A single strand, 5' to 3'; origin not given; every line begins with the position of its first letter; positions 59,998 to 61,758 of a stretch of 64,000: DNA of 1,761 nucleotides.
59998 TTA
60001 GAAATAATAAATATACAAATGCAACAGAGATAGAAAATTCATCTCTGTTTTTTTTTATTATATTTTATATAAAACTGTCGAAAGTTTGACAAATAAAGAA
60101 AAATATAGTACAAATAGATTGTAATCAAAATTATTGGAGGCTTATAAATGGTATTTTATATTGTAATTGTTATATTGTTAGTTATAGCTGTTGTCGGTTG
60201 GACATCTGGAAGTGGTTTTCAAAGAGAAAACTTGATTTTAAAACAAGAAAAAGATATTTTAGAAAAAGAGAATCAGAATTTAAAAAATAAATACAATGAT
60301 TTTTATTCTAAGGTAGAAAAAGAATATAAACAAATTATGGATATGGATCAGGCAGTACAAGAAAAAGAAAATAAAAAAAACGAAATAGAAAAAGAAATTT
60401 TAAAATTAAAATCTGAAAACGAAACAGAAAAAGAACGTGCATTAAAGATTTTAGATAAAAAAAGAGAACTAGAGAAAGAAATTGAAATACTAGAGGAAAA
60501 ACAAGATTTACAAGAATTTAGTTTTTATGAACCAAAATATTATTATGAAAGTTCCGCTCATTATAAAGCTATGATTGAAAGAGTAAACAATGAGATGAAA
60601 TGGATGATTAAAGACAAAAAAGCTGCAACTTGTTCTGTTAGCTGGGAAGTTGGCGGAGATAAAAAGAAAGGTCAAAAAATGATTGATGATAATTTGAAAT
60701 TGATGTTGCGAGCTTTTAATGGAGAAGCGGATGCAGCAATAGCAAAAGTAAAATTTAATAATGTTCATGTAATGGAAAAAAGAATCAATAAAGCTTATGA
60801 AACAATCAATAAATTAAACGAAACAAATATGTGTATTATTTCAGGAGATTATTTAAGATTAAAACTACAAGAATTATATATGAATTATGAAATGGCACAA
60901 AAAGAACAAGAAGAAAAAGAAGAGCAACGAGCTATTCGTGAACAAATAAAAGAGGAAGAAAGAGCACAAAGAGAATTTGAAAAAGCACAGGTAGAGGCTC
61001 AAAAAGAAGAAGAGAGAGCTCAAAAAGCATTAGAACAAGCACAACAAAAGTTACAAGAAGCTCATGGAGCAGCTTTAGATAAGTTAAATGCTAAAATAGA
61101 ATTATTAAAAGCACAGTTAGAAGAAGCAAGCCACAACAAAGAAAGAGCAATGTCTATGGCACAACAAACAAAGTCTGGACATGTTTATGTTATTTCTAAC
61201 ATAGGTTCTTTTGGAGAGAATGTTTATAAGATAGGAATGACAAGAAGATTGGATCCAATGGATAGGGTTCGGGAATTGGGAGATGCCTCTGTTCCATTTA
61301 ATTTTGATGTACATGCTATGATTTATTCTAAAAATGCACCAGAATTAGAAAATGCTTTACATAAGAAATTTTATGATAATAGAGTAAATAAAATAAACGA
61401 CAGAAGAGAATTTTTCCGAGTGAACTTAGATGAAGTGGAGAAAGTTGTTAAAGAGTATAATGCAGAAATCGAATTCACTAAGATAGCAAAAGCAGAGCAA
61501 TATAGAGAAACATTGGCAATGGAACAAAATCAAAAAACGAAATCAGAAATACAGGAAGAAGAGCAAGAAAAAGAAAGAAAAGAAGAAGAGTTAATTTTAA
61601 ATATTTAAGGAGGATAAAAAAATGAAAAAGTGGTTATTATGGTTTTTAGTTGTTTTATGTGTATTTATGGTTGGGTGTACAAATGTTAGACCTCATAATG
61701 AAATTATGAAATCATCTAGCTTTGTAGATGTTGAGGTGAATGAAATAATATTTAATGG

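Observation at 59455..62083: Moron cluster after the head morphogenesis genes: an unknown 192-aa protein, a DUF4041/T5orf172 membrane protein and a lipoprotein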

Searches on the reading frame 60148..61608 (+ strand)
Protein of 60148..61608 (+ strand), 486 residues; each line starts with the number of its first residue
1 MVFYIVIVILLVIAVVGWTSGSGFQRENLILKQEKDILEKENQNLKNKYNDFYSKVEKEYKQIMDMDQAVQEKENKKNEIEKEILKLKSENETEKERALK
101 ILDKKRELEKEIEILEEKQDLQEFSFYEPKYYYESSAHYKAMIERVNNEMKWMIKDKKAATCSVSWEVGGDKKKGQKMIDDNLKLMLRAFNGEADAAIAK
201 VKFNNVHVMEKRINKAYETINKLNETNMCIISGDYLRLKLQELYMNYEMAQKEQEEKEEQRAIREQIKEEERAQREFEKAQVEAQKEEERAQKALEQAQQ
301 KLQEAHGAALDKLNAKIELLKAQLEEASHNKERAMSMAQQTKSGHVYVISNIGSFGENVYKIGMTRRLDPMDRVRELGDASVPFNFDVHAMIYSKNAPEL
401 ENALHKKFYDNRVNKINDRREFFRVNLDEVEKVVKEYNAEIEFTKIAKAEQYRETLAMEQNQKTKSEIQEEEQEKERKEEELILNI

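Call 3: search_protein_families(library=pfam, proteins=[window:60148-61608:+], max_evalue=0.01)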
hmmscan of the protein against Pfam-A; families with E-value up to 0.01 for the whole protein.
window:60148-61608:+ (486 aa): 3 families
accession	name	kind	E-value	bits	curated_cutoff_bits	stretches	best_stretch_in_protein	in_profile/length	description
PF13250.11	DUF4041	-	9.8e-24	83.4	27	1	184-239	1-56/56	Domain of unknown function (DUF4041)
PF13455.12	MUG113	-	2.5e-22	79.7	22.3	1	360-436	1-72/73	Meiotically up-regulated gene 113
PF10544.15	T5orf172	-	6.4e-19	68.8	20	1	344-436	1-99/101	T5orf172 domain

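Call 4: search_protein_families(library=padloc, proteins=[window:60148-61608:+], max_evalue=0.01)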
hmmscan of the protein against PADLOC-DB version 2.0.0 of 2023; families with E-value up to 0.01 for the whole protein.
window:60148-61608:+ (486 aa): 6 families
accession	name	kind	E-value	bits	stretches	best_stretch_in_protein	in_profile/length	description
PDLC03976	PD-Lambda-1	-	7e-173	574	1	9-472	12-486/491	-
PDLC03977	PD-Lambda-1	-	7.6e-164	544.2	1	31-478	49-491/496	-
PDLC05041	PDC-S57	-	1.5e-20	71.7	1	341-475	3-122/212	-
PDLC05042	PDC-S57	-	3.5e-11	41.2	1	338-476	2-135/245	-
PDLC03812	RTasRmuC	-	0.00034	17.3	1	5-118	6-114/439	DRT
PDLC03864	LmuB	-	0.00095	15.8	1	250-342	395-492/657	-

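Call 5: search_protein_families(library=phrogs, proteins=[window:60148-61608:+], max_evalue=0.01)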
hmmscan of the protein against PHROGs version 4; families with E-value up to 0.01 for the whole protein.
window:60148-61608:+ (486 aa): 5 families
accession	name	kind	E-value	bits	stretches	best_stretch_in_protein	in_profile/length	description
phrog_1847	-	unknown function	3.4e-154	515.2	1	4-465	6-472/474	-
phrog_8430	-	unknown function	4.1e-41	142.2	1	243-472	194-417/439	-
phrog_16524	-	unknown function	1.7e-17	64.8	1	341-445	22-122/215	-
phrog_36333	-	unknown function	2.5e-12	47.8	1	344-456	4-111/199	-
phrog_89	-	lysis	0.00034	21.6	1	3-94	6-97/143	Rz-like spanin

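Call 25: find_homologous_proteins(query=window:60148-61608:+, max_evalue=1e-10)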
Query window:60148-61608:+ (486 aa): 8000 proteins with E <= 1e-10 among 8000 candidates; the best 120 are listed.
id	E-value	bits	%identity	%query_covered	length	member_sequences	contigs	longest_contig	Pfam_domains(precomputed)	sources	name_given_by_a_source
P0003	7.0e-298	1006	99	100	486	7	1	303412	PF10544.16,PF13455.13,PF13250.12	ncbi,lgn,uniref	ncbi:DUF4041 domain-containing protein [Fusobacterium necrophorum]|uniref:DUF4041 domain-containing 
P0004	2.0e-185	635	73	87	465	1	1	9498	PF10544.16,PF13455.13,PF13250.12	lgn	-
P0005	1.9e-178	612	66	95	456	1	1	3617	PF10544.16,PF13455.13,PF13250.12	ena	-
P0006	2.6e-178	612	66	95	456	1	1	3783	PF10544.16,PF13455.13,PF13250.12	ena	-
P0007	2.8e-178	612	66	95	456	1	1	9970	PF10544.16,PF13455.13,PF13250.12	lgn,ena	-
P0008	7.4e-175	600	69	86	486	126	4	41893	PF10544.16,PF13455.13,PF13250.12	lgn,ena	-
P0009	1.1e-172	593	68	86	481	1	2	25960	PF10544.16,PF13455.13,PF13250.12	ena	-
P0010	2.4e-172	592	69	87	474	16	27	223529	PF10544.16,PF13455.13,PF13250.12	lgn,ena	-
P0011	1.1e-169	583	69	85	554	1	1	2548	PF10544.16,PF13455.13,PF13250.12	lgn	-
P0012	3.1e-160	552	59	99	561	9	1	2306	PF10544.16,PF13455.13,PF13250.12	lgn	-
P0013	6.2e-160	551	65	85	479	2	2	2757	PF10544.16,PF13455.13,PF13250.12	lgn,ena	-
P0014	3.7e-159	549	59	94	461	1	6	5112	PF10544.16,PF13455.13,PF13250.12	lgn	-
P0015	4.3e-157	542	69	76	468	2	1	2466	PF10544.16,PF13455.13,PF13250.12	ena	-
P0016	7.6e-157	541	61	91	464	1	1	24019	PF10544.16,PF13455.13,PF13250.12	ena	-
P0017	1.5e-155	537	65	85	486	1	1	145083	PF10544.16,PF13455.13,PF13250.12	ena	-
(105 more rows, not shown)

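Call 26: find_encoding_contigs(protein=P0003, flank=8000, max_places=6)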
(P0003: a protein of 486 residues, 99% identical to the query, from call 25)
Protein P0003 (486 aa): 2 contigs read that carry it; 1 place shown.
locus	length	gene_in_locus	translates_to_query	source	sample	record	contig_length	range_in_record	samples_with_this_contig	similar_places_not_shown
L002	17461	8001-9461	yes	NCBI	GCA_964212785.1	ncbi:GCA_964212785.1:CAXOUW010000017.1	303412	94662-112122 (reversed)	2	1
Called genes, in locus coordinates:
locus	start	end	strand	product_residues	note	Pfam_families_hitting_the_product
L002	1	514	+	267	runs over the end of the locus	-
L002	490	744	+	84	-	PF11753:DUF3310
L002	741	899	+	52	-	-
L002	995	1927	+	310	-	PF13518:HTH_28 (faint), PF13551:HTH_29 (faint), PF13384:HTH_23 (weak), PF06056:Terminase_5 (weak)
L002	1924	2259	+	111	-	-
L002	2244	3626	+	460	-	PF03237:Terminase_6N, PF04466:Terminase_3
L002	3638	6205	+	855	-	PF06074:Portal_Mu, PF04233:Phage_Mu_F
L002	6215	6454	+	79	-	-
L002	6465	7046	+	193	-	PF05069:Phage_tail_S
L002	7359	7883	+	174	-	PF13958:ToxN_toxin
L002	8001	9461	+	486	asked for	PF13250:SNIPE, PF10544:T5orf172, PF13455:MUG113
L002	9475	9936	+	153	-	-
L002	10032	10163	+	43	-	-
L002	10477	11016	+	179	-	-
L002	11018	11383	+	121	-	-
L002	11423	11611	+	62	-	-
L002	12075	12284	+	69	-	PF16469:NPA (weak)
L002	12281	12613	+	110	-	-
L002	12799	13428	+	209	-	-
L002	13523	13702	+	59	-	-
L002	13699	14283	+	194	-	-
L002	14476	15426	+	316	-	-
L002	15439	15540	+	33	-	-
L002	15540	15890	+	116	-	-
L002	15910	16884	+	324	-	-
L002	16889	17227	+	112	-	-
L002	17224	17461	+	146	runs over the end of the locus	-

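Call 30: search_protein_families(library=padloc, proteins=[L002:7359-7883:+], max_evalue=0.01)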
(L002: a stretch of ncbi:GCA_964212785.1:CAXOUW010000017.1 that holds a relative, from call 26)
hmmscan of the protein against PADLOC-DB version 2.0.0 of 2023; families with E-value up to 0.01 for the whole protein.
L002:7359-7883:+ (174 aa): 1 family
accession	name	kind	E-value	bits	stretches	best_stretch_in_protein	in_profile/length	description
PDLC02352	AbiQ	-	8.4e-42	141.2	1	4-174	1-159/160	AbiQ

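Call 43: search_dna_similar(query=window:60148-61608:+, collection=phages, mode=protein, max_rows=30, max_evalue=1e-10)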
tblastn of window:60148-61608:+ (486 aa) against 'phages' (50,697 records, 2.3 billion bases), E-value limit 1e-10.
Records with a match: 41; places in all: 41; records where one place covers at least 80% of the query: 0.
Best place of each record, by identity: 60-80% 5; <60% 36.
By first word of the organism name: Streptococcus 12; Enterobacteria 5; Corynebacterium 5; Klebsiella 4; Clostridium 3; Escherichia 2; Marinitoga 2; Lactobacillus 2; Synechococcus 2; Bacteriophage 2; and 2 more.
By host as written in the record: - 7; Corynebacterium vitaeruminis CAG1 3; Lactobacillus casei BL23 2; Corynebacterium vitaeruminis CAG1, a derivative of (NCIB9291) 2; Escherichia coli 2; Escherichia coli str. K-12 substr. MG1655 1; Salmonella typhimurium 1; Klebsiella pneumoniae ST13-OXA48 1; and 22 more.
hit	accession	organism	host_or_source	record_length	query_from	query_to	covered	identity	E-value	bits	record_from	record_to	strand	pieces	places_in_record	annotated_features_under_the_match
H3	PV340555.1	Escherichia phage PhiR26_1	Escherichia coli str. K-12 substr. ...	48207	124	466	71%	51.3%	2e-87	298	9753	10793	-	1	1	PD-lambda-1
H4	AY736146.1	Enterobacteria phage ES18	-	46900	124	458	69%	48.7%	3e-70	248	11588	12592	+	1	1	19: gp19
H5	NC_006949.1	Enterobacteria phage ES18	Salmonella typhimurium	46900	124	458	69%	48.7%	3e-70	248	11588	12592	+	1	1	19: DUF4041 domain-containing protein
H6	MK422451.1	Klebsiella phage ST13-OXA48phi12.3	Klebsiella pneumoniae ST13-OXA48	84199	126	458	69%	48.1%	2e-74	261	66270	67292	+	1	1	hypothetical protein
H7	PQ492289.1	Klebsiella phage vB_KpnS_p4727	Klebsiella pneumoniae 4727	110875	126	458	69%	48.1%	2e-74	261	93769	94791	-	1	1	record has no annotation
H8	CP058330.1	Klebsiella phage vB_Kpn_1825-KPC53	Klebsiella pneumoniae subsp. pneumoniae ...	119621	126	458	69%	48.1%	2e-74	261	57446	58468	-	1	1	record has no annotation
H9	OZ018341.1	Marinitoga phage MPV1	-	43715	143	463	66%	49.4%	8e-67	238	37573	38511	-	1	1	Chromosome segregation ATPase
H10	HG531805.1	Clostridium phage CDMH1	-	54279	124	460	69%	45.0%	7e-73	256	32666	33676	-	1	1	CDHM1_gp42: putative regulatory protein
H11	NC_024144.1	Clostridium phage CDMH1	-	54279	124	460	69%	45.0%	7e-73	256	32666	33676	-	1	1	CDHM1_gp42: DUF4041 domain-containing protein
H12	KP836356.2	Marinitoga camini virus 2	Marinitoga camini 1155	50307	143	463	66%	47.2%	6e-66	236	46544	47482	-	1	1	Chromosome segregation ATPase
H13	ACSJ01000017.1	Clostridium phage D-1873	Clostridium botulinum D str. 1873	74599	124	423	62%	48.7%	1e-66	238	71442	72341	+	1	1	phage protein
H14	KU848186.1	Lactobacillus phage PLE3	Lactobacillus casei BL23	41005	124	458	69%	40.5%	4e-58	213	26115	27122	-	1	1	hypothetical protein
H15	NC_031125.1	Lactobacillus phage PLE3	Lactobacillus casei BL23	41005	124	458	69%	40.5%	4e-58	213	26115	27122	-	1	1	DUF4041 domain-containing protein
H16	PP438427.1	Synechococcus phage Ssp-JY37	Synechococcus sp.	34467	189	458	56%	49.8%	2e-55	205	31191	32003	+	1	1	hypothetical protein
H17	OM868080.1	Synechococcus phage Yong-L1-251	Synechococcus sp. PCC 7002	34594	189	458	56%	49.8%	2e-55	205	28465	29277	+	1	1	hypothetical protein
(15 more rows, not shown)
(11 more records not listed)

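Call 44: get_annotated_region(hit=H3, flank=3000)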
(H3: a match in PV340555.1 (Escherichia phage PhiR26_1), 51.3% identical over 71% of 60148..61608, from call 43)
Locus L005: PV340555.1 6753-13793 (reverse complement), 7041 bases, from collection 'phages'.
description: Escherichia phage PhiR26_1, complete genome.
organism: Escherichia phage PhiR26_1 (NCBI taxid 3416477)
taxonomy: Viruses
host: Escherichia coli str. K-12 substr. MG1655; source: -; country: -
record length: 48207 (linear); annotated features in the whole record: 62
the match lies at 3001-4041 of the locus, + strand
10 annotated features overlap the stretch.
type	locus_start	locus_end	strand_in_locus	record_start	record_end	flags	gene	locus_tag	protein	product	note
CDS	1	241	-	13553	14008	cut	-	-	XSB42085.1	hypothetical protein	hypothetical protein YbcN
CDS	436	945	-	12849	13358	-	-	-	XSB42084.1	hypothetical protein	-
CDS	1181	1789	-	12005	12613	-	-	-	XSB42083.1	Rha protein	-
CDS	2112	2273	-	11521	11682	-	-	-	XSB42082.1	hypothetical protein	-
CDS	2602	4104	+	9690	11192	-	-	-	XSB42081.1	PD-lambda-1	-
CDS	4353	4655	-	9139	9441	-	-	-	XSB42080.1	exclusion protein Ren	exclusion protein ren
CDS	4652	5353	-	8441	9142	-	-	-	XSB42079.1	DNA replication protein P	-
CDS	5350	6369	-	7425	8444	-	-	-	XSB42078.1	DNA replication protein O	-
CDS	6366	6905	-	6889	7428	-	-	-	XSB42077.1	cII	activator protein cII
CDS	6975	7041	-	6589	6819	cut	-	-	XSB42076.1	Cro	transcriptional regulator cro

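Call 74: search_protein_families(library=ncbifam, proteins=[window:60148-61608:+], max_evalue=0.1)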
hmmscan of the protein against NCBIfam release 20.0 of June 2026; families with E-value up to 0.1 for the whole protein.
window:60148-61608:+ (486 aa): 2 families
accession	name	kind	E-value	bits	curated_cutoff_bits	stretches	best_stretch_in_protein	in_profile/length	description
NF047408.1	SA0632_fam_LP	equivalog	0.0044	16.6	70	1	10-71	6-67/68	SA0632 family lipoprotein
TIGR03495.1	phage_LysB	equivalog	0.0048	17.2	92.75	1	6-94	4-94/135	Rz-like lysis system protein LysB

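Call 76: find_encoding_contigs(protein=P0008, flank=5000, max_places=3)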
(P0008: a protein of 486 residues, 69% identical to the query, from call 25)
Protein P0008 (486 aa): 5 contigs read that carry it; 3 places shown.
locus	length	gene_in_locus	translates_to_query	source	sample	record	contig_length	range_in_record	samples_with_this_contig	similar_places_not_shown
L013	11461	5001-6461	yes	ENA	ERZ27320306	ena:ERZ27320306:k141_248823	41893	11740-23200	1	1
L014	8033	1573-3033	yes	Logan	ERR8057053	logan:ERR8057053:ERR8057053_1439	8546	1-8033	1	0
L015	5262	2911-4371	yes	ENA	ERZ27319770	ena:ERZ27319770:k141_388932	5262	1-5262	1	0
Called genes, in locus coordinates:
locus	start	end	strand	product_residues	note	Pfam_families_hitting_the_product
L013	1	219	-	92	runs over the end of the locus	-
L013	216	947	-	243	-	PF16784:HNHc_6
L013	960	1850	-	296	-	PF04055:Radical_SAM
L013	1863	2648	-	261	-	PF27148:Slr1353_N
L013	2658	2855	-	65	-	-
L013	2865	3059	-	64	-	-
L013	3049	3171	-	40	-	-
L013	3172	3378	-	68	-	-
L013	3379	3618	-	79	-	-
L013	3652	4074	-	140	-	-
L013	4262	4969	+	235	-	PF13560:HTH_31 (weak), PF01381:HTH_3, PF12844:HTH_19, PF00717:Peptidase_S24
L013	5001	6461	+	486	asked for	PF13250:SNIPE, PF10544:T5orf172, PF13455:MUG113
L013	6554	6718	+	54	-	-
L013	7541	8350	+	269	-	PF13730:HTH_36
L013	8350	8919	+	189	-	PF20081:DUF6475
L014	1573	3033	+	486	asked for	PF13250:SNIPE, PF10544:T5orf172, PF13455:MUG113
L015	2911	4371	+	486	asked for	PF13250:SNIPE, PF10544:T5orf172, PF13455:MUG113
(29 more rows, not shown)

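Call 77: find_encoding_contigs(protein=P0010, flank=5000, max_places=3)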
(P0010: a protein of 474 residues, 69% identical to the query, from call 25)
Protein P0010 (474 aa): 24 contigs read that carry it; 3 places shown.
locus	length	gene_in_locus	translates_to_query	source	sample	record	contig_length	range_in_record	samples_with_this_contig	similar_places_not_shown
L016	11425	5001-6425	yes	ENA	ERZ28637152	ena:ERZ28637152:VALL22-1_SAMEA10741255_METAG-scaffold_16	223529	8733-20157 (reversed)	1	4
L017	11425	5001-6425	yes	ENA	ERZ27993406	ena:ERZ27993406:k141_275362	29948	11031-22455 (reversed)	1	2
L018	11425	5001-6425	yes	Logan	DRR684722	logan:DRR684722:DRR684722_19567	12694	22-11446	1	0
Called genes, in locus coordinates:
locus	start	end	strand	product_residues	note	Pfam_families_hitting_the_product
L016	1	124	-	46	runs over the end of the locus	-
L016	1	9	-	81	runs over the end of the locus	-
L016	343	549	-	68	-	-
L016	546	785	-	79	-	-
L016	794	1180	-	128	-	-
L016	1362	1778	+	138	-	PF13560:HTH_31, PF01381:HTH_3, PF13443:HTH_26 (weak)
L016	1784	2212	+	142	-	PF06114:Peptidase_M78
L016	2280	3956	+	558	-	PF02463:SMC_N, PF00004:AAA (faint), PF13304:AAA_21, PF13175:AAA_15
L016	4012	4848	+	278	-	PF02086:MethyltransfD12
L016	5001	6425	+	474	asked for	PF13250:SNIPE, PF10544:T5orf172, PF13455:MUG113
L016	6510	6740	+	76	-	-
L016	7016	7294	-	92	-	PF13619:KTSC (weak)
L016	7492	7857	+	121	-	PF13730:HTH_36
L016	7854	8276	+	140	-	-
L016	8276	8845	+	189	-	PF20081:DUF6475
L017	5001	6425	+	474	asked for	PF13250:SNIPE, PF10544:T5orf172, PF13455:MUG113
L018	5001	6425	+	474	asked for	PF13250:SNIPE, PF10544:T5orf172, PF13455:MUG113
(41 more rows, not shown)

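Call 78: find_encoding_contigs(protein=P0004, flank=5000, max_places=2)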
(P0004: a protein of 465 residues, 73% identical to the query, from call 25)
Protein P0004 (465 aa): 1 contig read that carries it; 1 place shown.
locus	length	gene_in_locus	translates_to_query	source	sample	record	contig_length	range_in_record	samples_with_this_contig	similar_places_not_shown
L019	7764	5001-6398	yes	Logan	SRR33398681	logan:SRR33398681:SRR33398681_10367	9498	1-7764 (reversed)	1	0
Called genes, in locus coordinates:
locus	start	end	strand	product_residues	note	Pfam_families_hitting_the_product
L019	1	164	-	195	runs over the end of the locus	PF04404:ERF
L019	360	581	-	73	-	-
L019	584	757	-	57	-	-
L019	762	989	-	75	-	-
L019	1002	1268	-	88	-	-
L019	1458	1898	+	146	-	PF01381:HTH_3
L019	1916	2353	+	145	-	PF06114:Peptidase_M78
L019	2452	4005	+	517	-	PF13175:AAA_15, PF13304:AAA_21 (weak)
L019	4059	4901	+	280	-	PF02086:MethyltransfD12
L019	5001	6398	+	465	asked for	PF13250:SNIPE, PF10544:T5orf172, PF13455:MUG113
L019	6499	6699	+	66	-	-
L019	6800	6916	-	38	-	-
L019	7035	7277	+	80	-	-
